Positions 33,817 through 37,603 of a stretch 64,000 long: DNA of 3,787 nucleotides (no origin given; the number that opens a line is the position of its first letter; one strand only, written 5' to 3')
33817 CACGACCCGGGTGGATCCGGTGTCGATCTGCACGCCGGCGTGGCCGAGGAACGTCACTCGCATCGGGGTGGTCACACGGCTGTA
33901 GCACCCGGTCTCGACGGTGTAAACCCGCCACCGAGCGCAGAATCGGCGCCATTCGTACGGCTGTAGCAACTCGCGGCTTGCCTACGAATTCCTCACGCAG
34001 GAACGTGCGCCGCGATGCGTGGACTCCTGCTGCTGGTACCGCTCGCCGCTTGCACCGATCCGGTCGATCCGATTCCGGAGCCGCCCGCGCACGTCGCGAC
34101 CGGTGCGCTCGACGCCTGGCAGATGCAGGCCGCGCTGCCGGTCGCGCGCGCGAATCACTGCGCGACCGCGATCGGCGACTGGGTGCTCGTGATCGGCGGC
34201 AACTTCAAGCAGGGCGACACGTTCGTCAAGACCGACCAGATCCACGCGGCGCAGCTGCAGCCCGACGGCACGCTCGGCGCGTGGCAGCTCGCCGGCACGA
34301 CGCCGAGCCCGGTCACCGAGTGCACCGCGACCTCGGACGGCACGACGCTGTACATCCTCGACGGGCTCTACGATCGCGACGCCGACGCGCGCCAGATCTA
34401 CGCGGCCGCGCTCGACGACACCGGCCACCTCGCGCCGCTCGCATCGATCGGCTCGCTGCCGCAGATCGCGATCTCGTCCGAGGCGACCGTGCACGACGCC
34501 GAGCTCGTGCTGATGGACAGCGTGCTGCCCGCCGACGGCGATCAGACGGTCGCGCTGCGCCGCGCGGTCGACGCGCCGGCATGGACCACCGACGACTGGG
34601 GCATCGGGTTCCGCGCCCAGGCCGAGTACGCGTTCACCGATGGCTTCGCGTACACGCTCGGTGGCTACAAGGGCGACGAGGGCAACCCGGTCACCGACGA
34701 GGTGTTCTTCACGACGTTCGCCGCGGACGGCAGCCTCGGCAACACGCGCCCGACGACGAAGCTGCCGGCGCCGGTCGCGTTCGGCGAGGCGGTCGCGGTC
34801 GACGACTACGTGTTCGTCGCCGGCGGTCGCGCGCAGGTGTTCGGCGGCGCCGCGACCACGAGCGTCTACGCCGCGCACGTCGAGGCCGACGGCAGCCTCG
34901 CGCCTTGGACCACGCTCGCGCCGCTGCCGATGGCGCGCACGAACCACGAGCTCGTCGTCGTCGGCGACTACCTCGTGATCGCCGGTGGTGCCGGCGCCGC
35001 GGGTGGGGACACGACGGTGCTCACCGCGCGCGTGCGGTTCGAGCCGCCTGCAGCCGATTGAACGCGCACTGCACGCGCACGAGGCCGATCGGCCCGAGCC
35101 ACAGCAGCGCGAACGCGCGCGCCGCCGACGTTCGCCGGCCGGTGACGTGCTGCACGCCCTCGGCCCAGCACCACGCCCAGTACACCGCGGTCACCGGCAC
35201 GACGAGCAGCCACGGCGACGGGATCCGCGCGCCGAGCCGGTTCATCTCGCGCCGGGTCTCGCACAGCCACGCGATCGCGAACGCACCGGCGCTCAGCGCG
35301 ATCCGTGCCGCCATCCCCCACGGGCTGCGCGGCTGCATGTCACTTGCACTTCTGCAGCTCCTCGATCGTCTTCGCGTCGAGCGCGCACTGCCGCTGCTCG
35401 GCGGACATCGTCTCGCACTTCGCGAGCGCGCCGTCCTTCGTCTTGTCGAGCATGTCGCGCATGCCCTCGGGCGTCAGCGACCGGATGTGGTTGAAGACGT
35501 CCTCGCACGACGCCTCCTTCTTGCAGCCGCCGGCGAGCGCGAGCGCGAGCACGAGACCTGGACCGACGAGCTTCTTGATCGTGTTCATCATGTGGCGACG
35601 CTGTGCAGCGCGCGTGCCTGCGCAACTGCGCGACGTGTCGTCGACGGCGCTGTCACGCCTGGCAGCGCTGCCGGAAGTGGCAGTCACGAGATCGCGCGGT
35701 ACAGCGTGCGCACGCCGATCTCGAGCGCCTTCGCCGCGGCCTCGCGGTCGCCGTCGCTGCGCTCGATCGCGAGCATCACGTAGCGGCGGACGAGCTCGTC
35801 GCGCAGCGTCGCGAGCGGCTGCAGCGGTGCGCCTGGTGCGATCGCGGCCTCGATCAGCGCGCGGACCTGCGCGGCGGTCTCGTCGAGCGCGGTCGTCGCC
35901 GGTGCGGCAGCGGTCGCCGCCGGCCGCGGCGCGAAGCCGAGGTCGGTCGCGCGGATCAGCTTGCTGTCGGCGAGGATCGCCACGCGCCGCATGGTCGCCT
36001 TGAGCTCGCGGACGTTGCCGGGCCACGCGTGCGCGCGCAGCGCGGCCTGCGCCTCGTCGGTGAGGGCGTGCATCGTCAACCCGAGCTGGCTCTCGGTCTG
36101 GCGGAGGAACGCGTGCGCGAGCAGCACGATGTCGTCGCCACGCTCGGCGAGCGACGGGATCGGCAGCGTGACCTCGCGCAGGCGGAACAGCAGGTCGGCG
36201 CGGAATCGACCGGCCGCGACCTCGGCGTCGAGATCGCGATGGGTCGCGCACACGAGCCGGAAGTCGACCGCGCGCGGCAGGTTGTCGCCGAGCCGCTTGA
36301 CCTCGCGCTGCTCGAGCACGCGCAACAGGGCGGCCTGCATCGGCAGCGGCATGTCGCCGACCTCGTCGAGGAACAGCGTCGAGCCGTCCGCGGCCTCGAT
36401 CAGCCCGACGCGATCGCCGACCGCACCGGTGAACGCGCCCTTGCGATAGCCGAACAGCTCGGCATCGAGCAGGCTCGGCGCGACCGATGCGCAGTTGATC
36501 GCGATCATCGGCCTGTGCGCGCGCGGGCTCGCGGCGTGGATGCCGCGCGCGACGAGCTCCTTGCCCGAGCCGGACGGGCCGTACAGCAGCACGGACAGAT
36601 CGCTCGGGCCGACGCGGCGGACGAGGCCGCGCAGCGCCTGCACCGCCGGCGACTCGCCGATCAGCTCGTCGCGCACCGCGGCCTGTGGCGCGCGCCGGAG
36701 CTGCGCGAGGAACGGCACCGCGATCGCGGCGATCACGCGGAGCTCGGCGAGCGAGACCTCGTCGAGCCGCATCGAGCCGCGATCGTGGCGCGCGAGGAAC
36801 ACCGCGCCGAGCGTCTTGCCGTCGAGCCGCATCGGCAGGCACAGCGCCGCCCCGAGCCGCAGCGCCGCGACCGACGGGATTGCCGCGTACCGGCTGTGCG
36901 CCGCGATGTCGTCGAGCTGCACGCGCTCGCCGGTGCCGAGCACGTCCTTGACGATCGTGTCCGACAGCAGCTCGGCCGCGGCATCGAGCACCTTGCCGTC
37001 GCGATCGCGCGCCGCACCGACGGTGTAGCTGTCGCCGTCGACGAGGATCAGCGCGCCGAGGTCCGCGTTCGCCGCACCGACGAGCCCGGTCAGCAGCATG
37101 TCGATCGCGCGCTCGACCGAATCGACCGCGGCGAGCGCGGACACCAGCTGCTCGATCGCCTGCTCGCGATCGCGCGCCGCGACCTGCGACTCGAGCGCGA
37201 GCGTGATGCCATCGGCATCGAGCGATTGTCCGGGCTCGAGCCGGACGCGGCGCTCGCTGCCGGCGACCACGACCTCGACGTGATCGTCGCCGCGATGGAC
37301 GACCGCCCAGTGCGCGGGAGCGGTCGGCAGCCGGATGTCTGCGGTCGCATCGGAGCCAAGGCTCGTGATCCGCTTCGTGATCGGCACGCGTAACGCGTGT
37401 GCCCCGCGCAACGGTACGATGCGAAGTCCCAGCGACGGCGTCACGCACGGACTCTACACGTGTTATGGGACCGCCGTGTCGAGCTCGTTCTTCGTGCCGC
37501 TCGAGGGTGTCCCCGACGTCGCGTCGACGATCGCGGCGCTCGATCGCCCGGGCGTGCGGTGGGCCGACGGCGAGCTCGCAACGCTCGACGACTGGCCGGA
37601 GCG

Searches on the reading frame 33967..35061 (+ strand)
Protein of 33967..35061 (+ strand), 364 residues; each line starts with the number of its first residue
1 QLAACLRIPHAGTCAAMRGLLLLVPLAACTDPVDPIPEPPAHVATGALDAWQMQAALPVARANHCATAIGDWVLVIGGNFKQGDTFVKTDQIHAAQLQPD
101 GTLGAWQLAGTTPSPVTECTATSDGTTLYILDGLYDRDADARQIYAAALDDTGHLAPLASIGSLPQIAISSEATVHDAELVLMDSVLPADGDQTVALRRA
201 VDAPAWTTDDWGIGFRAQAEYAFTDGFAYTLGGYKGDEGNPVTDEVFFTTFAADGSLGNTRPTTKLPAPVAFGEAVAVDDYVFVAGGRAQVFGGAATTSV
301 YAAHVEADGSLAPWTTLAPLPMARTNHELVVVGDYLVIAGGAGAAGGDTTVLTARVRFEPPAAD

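Call 53: search_protein_families(library=pfam, proteins=[window:33967-35061:+], max_evalue=0.0001)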
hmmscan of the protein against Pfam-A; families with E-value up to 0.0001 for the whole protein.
window:33967-35061:+ (364 aa): 4 families
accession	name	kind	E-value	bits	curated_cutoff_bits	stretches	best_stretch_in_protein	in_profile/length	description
PF24681.1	Kelch_KLHDC2_KLHL20_DRC7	-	7.5e-14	52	50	2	225-345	8-125/221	KLHDC2/KLHL20/DRC7 Kelch-repeats domain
PF13964.12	Kelch_6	-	8.5e-08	32.4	25.3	0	323-345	1-23/50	Kelch motif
PF24981.1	Beta-prop_ATRN-LZTR1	-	2.5e-06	27.4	50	0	50-94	191-235/289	Attractin/LZTR1 beta-propeller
PF24996.1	NANM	-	1.2e-05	24.8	45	0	263-304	303-342/350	N-acetylneuraminate epimerase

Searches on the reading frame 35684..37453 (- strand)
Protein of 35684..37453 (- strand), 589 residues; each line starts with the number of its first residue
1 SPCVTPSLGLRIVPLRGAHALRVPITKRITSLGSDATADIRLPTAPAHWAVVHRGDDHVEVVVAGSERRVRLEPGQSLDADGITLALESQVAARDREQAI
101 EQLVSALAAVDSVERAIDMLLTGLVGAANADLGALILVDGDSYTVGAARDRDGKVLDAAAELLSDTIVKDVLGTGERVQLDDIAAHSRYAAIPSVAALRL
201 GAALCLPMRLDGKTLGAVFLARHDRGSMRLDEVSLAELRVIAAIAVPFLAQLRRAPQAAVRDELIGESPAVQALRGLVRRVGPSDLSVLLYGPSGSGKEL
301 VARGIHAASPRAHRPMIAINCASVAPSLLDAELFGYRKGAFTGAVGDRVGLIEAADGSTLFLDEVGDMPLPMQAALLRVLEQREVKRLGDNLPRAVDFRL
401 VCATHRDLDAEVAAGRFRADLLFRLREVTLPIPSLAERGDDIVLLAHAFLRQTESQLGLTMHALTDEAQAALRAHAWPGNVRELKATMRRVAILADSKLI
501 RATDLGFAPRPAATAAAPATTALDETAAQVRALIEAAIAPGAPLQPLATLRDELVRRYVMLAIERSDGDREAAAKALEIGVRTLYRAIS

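Call 53: search_protein_families(library=pfam, proteins=[window:35684-37453:-], max_evalue=0.0001)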
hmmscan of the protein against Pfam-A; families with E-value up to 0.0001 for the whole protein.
window:35684-37453:- (589 aa): 8 families
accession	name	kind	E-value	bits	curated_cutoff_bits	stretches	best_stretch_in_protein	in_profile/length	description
PF00158.32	Sigma54_activat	-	2.3e-62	210.1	20.2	1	264-430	1-167/168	Sigma-54 interaction domain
PF25601.1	AAA_lid_14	-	4.9e-21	74.8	27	1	437-516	2-81/87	AAA+ ATPase lid domain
PF14532.12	Sigma54_activ_2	-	6e-18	65.9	25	1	265-435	1-138/138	Sigma-54 interaction domain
PF13185.12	GAF_2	-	1.9e-10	41.5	28.6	1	112-243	3-129/136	GAF domain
PF01590.32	GAF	-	2.8e-06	28.4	22.4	1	114-237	3-123/133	GAF domain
PF02954.25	HTH_8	-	2.2e-05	24.5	22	1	556-588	7-39/42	Bacterial regulatory protein, Fis family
PF00004.35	AAA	-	4.9e-05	24.2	21.2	0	288-423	1-129/131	ATPase family associated with various cellular activities (AAA)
PF07728.20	AAA_5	-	5.8e-05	23.6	22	0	288-403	2-120/139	AAA domain (dynein-related subfamily)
